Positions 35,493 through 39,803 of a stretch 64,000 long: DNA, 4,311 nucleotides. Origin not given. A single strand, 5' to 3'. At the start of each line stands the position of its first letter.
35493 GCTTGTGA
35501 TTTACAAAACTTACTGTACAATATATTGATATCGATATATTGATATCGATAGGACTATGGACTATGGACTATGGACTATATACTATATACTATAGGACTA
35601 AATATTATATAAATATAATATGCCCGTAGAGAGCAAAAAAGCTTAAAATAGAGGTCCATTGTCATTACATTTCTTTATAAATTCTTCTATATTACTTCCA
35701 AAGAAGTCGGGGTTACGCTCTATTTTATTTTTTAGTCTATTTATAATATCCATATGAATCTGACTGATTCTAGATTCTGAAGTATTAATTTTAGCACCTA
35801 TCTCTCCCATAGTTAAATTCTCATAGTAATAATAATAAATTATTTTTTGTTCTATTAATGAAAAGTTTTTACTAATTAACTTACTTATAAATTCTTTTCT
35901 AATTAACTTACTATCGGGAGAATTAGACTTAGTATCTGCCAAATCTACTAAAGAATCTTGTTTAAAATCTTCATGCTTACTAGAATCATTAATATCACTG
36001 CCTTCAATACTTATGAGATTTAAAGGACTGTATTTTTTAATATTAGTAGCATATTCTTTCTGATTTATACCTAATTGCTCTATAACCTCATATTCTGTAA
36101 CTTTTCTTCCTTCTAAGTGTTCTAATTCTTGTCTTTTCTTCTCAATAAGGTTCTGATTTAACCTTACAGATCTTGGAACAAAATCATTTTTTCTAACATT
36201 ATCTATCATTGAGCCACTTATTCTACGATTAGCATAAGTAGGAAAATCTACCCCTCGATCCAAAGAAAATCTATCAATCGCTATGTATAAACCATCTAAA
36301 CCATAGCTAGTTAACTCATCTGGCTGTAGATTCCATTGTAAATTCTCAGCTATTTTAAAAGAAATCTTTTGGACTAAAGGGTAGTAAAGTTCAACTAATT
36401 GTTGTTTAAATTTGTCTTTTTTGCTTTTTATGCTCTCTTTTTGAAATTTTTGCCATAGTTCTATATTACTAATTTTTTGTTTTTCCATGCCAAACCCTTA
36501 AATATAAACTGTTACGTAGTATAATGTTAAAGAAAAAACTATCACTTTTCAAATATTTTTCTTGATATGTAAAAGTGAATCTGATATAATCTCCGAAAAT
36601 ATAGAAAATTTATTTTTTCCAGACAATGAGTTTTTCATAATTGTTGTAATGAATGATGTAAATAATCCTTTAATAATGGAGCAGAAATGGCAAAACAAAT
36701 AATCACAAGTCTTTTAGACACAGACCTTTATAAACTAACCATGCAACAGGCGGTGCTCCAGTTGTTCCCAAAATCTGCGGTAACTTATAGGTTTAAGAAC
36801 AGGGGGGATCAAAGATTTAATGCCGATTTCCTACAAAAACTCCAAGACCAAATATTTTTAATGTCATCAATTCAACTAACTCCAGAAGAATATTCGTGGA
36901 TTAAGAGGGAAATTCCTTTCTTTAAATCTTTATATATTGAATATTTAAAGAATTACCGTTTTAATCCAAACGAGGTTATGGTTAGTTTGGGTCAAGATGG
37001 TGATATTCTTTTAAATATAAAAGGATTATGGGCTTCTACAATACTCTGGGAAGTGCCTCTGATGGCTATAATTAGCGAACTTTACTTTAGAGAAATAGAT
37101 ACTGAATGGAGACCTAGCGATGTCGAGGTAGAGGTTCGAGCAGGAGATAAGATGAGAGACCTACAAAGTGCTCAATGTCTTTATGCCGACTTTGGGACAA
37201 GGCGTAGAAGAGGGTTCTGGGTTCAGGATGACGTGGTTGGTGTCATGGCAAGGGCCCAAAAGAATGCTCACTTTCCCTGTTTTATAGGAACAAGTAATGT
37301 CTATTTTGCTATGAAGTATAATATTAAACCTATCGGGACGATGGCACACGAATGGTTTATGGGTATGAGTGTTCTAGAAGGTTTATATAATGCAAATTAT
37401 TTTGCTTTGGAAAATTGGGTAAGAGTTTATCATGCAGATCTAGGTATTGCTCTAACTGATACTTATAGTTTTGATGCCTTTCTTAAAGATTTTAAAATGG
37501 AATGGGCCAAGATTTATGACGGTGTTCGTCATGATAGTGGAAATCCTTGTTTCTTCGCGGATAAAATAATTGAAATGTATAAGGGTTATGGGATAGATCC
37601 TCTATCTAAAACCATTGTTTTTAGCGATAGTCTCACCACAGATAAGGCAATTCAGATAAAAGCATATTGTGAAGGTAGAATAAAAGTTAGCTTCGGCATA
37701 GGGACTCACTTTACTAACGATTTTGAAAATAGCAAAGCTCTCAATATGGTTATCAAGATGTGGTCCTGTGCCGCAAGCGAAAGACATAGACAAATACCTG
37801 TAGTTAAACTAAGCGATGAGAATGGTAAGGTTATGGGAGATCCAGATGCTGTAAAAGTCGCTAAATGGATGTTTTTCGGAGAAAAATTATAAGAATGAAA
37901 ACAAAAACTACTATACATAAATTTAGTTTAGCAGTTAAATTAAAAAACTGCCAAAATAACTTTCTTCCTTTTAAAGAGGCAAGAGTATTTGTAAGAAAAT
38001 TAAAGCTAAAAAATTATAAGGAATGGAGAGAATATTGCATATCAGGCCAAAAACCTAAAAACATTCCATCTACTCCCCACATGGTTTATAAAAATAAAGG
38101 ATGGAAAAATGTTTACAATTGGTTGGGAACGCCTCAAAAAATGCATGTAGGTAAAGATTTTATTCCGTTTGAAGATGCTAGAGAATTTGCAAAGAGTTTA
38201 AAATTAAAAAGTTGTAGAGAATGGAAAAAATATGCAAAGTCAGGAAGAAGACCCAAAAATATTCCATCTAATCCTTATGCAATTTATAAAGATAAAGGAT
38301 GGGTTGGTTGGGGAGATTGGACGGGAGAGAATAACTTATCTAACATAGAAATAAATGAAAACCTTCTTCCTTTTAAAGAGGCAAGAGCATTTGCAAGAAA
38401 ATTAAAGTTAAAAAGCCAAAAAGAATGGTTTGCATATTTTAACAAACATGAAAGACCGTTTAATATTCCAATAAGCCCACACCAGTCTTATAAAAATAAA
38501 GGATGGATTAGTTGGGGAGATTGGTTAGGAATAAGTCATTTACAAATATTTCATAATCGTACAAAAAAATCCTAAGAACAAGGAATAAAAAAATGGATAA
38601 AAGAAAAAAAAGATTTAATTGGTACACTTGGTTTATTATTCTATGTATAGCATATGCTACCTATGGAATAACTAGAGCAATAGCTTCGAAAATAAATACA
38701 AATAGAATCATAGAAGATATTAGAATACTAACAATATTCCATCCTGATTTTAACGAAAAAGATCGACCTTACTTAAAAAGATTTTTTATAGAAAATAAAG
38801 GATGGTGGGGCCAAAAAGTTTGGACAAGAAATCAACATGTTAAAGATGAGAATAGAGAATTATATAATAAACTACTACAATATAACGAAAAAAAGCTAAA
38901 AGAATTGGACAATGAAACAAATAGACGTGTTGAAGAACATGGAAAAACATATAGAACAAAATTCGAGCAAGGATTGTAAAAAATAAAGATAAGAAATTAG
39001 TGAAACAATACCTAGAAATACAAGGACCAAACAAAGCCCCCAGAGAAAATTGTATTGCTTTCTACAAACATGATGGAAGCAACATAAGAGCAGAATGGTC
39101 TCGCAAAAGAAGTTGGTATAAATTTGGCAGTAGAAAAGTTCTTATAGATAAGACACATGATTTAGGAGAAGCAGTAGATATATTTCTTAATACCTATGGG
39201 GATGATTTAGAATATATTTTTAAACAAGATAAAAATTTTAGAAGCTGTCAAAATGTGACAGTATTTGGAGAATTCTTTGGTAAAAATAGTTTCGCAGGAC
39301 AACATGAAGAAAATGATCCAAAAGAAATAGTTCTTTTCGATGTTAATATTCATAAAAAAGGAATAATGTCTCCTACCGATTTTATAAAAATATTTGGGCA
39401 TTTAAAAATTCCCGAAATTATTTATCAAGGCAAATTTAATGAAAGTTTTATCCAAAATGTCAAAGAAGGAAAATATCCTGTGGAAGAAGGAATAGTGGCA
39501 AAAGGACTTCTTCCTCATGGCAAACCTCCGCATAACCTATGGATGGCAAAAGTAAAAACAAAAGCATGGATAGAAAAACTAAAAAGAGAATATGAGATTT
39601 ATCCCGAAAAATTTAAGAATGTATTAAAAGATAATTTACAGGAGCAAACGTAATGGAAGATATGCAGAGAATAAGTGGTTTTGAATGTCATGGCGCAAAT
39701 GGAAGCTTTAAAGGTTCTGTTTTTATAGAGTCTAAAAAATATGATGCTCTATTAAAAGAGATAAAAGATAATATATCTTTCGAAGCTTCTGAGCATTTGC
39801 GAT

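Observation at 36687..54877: Phage-encoded deamidated (Preiss-Handler) NAD+ rebuilding route: PncA + PncB + NadE, a candidate third NAD-reconstitution pathway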

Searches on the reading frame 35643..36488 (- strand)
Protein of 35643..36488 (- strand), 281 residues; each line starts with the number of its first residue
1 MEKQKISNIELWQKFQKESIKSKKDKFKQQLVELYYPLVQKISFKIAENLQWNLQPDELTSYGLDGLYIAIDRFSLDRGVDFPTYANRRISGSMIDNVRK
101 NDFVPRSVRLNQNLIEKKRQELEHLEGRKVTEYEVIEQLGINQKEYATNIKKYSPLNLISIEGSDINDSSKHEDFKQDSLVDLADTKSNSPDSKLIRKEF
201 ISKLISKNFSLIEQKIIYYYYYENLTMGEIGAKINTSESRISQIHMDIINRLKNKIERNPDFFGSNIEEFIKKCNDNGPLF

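Call 3: search_protein_families(library=pfam, proteins=[window:35643-36488:-], max_evalue=0.01)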
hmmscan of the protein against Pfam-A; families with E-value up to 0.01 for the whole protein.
window:35643-36488:- (281 aa): 2 families
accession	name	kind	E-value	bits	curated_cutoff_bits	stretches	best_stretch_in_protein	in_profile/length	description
PF04545.22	Sigma70_r4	-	2.3e-10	40.3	24.1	1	213-253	9-49/50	Sigma-70, region 4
PF04542.20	Sigma70_r2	-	3.8e-09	36.6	24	1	31-102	1-69/71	Sigma-70 region 2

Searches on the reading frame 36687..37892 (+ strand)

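Call 3: search_protein_families(library=pfam, proteins=[window:36687-37892:+], max_evalue=0.01)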
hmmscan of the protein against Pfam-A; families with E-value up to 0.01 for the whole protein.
window:36687-37892:+ (401 aa): 2 families
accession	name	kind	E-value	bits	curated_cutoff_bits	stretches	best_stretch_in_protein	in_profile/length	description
PF04095.22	NAPRTase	-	1.9e-61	208.3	20.8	1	166-396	3-235/239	Nicotinate phosphoribosyltransferase (NAPRTase) family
PF17767.7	NAPRTase_N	-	3.8e-38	131.1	32.6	1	10-130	1-125/125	Nicotinate phosphoribosyltransferase (NAPRTase) N-terminal domain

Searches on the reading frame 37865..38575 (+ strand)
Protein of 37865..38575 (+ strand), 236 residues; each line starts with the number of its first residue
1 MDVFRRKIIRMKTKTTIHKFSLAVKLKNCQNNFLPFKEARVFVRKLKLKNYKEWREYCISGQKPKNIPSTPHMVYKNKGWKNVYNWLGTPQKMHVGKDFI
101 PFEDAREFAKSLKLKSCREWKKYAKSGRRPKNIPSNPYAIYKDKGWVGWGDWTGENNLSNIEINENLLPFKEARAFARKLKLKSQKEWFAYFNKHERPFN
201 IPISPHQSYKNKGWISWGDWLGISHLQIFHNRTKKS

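Call 3: search_protein_families(library=pfam, proteins=[window:37865-38575:+], max_evalue=0.01)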
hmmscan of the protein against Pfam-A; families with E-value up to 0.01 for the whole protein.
window:37865-38575:+ (236 aa): 1 family
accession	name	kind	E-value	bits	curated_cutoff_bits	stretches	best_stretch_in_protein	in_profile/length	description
PF14882.11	INT_rpt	-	2.9e-05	24.7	26.5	0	125-154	4-32/55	Integrase repeat unit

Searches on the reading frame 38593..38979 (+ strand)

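Call 14: search_protein_families(library=pfam, proteins=[window:38593-38979:+], max_evalue=0.01)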
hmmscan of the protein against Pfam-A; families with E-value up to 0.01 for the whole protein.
window:38593-38979:+ (128 aa): 1 family
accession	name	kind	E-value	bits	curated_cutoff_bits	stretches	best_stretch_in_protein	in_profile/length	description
PF13476.12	AAA_23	-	0.0036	18.4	27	1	15-112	35-124/201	AAA domain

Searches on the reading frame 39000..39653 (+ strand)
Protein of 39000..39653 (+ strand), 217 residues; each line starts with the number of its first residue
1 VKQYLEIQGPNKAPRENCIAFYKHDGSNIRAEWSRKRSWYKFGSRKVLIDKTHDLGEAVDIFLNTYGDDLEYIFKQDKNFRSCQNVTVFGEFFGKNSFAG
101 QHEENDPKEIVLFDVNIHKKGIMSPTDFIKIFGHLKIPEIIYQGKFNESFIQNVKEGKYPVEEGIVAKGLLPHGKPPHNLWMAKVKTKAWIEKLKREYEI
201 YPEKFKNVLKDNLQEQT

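Call 14: search_protein_families(library=pfam, proteins=[window:39000-39653:+], max_evalue=0.01)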
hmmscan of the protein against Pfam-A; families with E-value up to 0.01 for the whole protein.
window:39000-39653:+ (217 aa): 1 family
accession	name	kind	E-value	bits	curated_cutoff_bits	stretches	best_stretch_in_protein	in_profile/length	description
PF09414.15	RNA_ligase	-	3.8e-08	34.1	27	1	22-168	7-156/171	RNA ligase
